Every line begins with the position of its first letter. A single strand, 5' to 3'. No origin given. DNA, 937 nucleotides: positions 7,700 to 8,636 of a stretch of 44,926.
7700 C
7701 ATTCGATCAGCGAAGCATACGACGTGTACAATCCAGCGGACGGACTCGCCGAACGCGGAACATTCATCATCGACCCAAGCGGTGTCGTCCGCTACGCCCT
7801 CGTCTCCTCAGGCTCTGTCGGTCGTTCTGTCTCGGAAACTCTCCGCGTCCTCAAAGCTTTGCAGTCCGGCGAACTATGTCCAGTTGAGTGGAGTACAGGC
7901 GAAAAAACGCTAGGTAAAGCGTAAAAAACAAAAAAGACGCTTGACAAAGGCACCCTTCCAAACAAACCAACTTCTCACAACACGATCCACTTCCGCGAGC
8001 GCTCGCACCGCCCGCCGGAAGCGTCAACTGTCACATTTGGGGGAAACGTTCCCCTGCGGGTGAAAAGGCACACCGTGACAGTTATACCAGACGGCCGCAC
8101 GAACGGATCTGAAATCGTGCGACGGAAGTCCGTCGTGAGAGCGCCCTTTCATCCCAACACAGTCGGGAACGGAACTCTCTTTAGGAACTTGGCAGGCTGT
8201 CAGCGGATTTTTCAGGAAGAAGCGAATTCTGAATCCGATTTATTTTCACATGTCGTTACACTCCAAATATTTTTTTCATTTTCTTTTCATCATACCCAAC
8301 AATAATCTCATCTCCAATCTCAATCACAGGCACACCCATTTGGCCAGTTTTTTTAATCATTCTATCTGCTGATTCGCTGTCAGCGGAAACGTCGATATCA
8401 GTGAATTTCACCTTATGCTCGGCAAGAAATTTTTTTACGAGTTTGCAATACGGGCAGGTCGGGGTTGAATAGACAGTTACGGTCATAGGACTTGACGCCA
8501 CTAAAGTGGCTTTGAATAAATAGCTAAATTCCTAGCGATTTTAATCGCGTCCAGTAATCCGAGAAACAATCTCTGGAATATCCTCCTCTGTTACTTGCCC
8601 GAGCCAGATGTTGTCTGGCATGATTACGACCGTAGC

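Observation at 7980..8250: Candidate unclassified structured RNA between the peroxiredoxin and glutaredoxin genes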

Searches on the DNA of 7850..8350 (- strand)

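Call 4: search_rna_families(source=window, start=7850, end=8350, threshold=evalue, max_evalue=10, show_alignments=4)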
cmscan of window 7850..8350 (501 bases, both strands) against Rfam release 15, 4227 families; matches with E-value up to 10: 4.
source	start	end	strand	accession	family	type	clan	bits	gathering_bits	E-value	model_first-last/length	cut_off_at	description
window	8214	8297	-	RF00351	snoR20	Gene; snRNA; snoRNA; CD-box;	-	27.9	43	0.099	1-90/90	no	Small nucleolar RNA R20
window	8230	8298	-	RF00086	SNORD27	Gene; snRNA; snoRNA; CD-box;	-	17.8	52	3.5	1-71/71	no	Small nucleolar RNA SNORD27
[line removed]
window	8128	8177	-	RF01147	sR12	Gene; snRNA; snoRNA; CD-box;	-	12.7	38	3.8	1-52/52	no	Small nucleolar RNA sR12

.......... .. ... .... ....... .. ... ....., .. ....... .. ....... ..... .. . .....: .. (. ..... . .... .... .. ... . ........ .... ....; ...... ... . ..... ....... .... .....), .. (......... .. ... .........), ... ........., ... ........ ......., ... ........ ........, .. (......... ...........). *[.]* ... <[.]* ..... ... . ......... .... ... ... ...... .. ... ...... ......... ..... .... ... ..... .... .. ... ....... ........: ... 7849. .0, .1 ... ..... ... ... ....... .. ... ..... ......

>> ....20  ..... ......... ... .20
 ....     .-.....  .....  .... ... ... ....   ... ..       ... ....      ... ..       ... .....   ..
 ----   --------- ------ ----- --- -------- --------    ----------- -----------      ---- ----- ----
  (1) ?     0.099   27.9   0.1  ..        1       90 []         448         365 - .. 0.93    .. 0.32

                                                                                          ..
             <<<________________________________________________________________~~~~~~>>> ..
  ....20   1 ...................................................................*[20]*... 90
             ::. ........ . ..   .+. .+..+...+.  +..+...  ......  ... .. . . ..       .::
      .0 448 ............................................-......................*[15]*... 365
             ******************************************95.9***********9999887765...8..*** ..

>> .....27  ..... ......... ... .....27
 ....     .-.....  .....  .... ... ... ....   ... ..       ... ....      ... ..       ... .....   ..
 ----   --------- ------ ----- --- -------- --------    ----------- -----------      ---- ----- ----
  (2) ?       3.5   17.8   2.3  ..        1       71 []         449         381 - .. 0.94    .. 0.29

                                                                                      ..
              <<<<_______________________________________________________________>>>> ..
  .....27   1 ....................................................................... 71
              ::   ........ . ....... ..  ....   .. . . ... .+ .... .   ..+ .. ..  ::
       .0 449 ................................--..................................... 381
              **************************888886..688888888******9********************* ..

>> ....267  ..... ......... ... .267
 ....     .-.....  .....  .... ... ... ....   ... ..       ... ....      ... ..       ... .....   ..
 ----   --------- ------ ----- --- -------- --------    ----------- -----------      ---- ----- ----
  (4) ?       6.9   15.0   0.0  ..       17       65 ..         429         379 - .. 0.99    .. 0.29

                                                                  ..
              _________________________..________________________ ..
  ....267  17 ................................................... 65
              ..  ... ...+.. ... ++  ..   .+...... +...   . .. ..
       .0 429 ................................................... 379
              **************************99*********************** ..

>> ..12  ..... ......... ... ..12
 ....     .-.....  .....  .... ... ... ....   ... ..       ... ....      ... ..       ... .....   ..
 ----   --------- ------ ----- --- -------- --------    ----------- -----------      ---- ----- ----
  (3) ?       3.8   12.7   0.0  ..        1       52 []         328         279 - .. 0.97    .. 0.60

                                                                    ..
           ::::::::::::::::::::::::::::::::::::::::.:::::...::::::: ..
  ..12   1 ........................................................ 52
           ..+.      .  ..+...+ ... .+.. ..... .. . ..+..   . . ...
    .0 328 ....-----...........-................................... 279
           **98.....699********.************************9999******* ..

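Call 61: search_dna_similar(query=window:7925-8255:-, collection=phages, mode=distant, max_evalue=0.01)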
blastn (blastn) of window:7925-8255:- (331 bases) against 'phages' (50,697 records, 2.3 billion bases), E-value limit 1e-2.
No match.

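Call 62: search_dna_similar(query=window:7925-8255:-, collection=plasmids, mode=distant, max_evalue=0.01)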
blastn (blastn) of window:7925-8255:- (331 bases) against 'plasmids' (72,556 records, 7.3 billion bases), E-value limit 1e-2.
No match.

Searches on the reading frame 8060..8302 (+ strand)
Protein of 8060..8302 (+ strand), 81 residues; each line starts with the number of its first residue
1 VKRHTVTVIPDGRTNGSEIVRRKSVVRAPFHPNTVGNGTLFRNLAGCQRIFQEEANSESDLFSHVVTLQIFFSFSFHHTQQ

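Call 37: find_homologous_proteins(query=window:8060-8302:+, max_evalue=0.01)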
Query window:8060-8302:+: no candidate shares three 5-residue words with the query. No homologue found.

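Call 87: search_protein_families(library=pfam, proteins=[window:8060-8302:+], max_evalue=1)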
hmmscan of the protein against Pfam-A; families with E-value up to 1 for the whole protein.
seq(81 aa): 0 families

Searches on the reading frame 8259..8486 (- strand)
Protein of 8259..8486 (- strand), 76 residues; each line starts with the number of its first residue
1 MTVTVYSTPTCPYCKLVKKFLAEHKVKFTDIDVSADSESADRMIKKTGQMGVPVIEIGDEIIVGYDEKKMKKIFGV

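Call 38: find_homologous_proteins(query=window:8259-8486:-, max_evalue=1e-20)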
Query window:8259-8486:- (76 aa): 696 proteins with E <= 1e-20 among 3100 candidates; the best 120 are listed.
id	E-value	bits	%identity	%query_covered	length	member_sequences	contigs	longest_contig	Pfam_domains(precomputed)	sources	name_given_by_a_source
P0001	7.2e-43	161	100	100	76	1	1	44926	PF00462.31,PF13417.13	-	-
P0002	1.3e-39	151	89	100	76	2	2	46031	PF00462.31,PF13417.13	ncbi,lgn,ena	-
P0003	1.7e-35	138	82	100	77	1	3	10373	PF00462.31,PF13417.13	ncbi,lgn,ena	-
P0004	1.6e-34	134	80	100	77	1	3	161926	PF00462.31,PF13417.13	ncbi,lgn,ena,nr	ncbi:glutaredoxin family protein [bacterium]|nr:glutaredoxin family protein [bacterium]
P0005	7.0e-34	132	80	97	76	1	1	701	PF00462.31,PF13417.13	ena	-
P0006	1.8e-32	128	76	100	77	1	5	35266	PF00462.31,PF13417.13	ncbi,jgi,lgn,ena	-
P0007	2.3e-32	128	78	100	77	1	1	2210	PF00462.31,PF13417.13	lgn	-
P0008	2.8e-32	127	76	100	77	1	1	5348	PF00462.31,PF13417.13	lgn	-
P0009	4.4e-32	127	76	100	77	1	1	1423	PF00462.31,PF13192.13,PF13417.13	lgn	-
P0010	5.9e-32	126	74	100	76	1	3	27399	PF00462.31,PF05768.21,PF13417.13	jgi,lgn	jgi:glutaredoxin-like YruB-family protein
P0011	1.3e-31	125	76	100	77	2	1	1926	PF00462.31,PF13417.13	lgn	-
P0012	1.3e-31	125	75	100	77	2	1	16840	PF00462.31,PF05768.21,PF13417.13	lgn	-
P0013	4.7e-31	124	74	100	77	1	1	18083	PF00462.31,PF05768.21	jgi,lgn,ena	-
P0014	8.0e-31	123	74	100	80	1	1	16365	PF00462.31,PF13417.13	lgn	-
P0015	4.3e-30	120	72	100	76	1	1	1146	PF00462.31,PF05768.21,PF13417.13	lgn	-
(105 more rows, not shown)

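Call 39: find_encoding_contigs(protein=P0003, flank=2500, max_places=6)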
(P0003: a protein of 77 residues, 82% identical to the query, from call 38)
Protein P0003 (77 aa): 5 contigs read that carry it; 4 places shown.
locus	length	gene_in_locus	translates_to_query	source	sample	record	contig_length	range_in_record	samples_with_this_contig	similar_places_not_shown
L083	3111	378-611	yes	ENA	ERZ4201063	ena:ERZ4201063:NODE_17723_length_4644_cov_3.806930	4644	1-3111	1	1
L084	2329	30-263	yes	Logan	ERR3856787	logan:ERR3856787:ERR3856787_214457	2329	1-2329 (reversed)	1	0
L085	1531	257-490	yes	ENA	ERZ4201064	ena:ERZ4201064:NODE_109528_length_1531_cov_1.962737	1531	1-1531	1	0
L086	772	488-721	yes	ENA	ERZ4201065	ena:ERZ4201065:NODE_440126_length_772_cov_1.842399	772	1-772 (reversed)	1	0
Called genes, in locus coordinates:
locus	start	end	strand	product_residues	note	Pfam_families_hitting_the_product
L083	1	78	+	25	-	?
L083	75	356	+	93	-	PF07845:DUF1636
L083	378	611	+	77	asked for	PF00462:Glutaredoxin, PF13417:GST_N_3 (faint)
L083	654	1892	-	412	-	-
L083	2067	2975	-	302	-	-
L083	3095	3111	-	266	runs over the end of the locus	-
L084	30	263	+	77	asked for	PF00462:Glutaredoxin, PF13417:GST_N_3 (faint)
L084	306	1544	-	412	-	-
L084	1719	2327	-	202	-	?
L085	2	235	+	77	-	?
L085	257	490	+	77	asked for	PF00462:Glutaredoxin, PF13417:GST_N_3 (faint)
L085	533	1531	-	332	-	?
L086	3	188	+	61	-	?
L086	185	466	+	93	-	PF07845:DUF1636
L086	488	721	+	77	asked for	PF00462:Glutaredoxin, PF13417:GST_N_3 (faint)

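Call 40: find_encoding_contigs(protein=P0004, flank=2500, max_places=6)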
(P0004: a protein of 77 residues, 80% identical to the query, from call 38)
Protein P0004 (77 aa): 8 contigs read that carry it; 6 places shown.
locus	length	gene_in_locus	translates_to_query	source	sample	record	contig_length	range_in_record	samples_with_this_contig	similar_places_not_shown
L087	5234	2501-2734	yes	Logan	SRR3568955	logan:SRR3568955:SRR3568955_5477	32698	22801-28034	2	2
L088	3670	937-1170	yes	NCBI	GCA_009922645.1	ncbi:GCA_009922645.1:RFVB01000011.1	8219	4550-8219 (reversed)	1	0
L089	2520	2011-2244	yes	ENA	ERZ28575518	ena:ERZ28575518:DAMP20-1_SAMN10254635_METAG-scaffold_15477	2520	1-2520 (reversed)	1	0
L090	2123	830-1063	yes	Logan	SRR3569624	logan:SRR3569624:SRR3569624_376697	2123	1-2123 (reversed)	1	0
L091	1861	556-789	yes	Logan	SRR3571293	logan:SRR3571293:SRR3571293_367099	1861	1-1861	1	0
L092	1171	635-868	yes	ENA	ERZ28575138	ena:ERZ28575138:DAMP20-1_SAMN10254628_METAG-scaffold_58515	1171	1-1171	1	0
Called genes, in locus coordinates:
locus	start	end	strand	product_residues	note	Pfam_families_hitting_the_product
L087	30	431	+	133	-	-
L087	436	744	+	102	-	-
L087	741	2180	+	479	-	PF02789:Peptidase_M17_N, PF00883:Peptidase_M17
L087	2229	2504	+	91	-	-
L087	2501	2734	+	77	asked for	PF00462:Glutaredoxin, PF13417:GST_N_3 (weak)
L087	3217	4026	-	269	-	-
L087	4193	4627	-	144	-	-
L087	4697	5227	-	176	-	PF00578:AhpC-TSA, PF08534:Redoxin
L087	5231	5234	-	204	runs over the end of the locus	PF00081:Sod_Fe_N (weak), PF02777:Sod_Fe_C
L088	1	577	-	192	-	PF01565:FAD_binding_4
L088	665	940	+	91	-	-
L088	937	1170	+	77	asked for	PF00462:Glutaredoxin, PF13417:GST_N_3 (weak)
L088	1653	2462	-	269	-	-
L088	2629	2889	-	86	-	-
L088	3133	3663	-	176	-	PF00578:AhpC-TSA, PF08534:Redoxin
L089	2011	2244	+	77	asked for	PF00462:Glutaredoxin, PF13417:GST_N_3 (weak)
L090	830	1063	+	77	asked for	PF00462:Glutaredoxin, PF13417:GST_N_3 (weak)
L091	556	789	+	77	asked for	PF00462:Glutaredoxin, PF13417:GST_N_3 (weak)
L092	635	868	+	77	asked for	PF00462:Glutaredoxin, PF13417:GST_N_3 (weak)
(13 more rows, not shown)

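Call 41: find_encoding_contigs(protein=P0007, flank=2500, max_places=6)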
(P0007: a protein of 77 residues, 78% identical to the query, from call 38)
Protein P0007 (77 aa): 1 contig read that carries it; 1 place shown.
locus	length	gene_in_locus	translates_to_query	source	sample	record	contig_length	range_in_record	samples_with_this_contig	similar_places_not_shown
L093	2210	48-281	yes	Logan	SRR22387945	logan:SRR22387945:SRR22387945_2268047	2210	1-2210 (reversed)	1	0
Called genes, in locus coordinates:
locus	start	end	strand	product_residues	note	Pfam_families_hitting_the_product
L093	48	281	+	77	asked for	PF00462:Glutaredoxin, PF13417:GST_N_3 (weak)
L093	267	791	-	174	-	PF00578:AhpC-TSA, PF08534:Redoxin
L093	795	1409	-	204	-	PF00081:Sod_Fe_N (weak), PF02777:Sod_Fe_C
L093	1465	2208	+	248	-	?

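Call 42: find_encoding_contigs(protein=P0006, flank=2500, max_places=6)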
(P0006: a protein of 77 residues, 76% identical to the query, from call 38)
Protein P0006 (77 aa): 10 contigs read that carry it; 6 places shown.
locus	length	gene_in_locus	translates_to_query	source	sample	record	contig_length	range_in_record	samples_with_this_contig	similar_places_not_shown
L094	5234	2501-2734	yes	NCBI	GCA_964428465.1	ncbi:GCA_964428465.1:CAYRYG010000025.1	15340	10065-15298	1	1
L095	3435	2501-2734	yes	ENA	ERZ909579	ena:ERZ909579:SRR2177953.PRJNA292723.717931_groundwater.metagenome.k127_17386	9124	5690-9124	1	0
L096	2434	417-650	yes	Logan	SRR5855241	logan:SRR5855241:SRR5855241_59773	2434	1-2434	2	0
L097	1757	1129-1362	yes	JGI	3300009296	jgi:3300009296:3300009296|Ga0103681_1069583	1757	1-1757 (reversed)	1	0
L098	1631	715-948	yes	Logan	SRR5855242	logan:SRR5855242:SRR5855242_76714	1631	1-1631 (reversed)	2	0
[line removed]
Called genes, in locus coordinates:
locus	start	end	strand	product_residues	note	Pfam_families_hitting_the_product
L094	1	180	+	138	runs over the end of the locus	-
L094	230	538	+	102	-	-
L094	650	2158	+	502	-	PF02789:Peptidase_M17_N, PF00883:Peptidase_M17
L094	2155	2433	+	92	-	PF07845:DUF1636 (weak)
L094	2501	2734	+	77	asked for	PF00462:Glutaredoxin, PF13417:GST_N_3 (weak)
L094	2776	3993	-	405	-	-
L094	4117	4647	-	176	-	PF00578:AhpC-TSA, PF08534:Redoxin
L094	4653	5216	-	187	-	PF02777:Sod_Fe_C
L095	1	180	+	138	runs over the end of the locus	-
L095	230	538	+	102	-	-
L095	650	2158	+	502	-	PF02789:Peptidase_M17_N, PF00883:Peptidase_M17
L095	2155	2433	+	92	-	PF07845:DUF1636 (weak)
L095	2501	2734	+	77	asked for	PF00462:Glutaredoxin, PF13417:GST_N_3 (weak)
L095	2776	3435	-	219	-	?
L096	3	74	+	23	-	?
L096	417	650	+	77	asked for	PF00462:Glutaredoxin, PF13417:GST_N_3 (weak)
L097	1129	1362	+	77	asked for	PF00462:Glutaredoxin, PF13417:GST_N_3 (weak)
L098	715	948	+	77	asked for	PF00462:Glutaredoxin, PF13417:GST_N_3 (weak)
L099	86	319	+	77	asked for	PF00462:Glutaredoxin, PF13417:GST_N_3 (weak)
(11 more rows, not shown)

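Call 44: find_encoding_contigs(protein=P0005, flank=1500, max_places=4)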
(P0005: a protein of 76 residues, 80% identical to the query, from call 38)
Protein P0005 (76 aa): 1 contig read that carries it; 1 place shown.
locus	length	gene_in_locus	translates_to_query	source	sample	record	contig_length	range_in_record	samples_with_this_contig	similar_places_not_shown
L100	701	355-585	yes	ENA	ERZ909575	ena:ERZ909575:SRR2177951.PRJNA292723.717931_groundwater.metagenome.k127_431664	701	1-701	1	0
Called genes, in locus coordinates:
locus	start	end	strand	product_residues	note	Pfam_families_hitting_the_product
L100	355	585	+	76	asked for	PF00462:Glutaredoxin, PF13417:GST_N_3 (weak)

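Call 45: find_encoding_contigs(protein=P0008, flank=1500, max_places=4)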
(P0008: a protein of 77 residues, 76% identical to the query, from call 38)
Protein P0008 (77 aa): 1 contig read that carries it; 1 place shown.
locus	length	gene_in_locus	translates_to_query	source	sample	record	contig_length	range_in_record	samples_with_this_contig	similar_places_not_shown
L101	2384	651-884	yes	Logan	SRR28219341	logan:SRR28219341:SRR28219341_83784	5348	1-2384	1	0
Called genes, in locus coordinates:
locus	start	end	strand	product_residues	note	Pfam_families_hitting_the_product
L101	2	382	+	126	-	?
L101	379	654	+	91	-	PF07845:DUF1636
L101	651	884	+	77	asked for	PF00462:Glutaredoxin, PF13417:GST_N_3 (weak)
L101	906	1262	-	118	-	PF07963:N_methyl (weak)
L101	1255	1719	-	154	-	-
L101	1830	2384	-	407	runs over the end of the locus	-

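Call 46: find_encoding_contigs(protein=P0009, flank=1500, max_places=4)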
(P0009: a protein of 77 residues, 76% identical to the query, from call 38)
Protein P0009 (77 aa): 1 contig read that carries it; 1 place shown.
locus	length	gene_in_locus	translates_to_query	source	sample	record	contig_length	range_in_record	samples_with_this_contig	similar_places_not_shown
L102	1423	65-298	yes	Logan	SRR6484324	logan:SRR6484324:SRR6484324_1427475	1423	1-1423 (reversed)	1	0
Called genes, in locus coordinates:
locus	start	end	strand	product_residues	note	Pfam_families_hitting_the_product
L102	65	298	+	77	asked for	PF00462:Glutaredoxin, PF13192:Thioredoxin_3 (weak), PF13417:GST_N_3 (weak)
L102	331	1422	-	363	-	?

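Call 47: find_encoding_contigs(protein=P0011, flank=1500, max_places=4)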
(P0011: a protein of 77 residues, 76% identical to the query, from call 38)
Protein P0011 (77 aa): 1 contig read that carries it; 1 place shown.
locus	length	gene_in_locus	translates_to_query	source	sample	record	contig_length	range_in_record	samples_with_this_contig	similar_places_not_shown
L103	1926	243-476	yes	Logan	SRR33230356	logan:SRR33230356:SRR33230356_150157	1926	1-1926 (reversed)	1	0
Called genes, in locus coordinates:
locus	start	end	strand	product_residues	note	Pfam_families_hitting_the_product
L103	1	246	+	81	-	?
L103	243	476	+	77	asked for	PF00462:Glutaredoxin, PF13417:GST_N_3 (weak)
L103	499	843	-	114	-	PF07963:N_methyl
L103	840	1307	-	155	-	-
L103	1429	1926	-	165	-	?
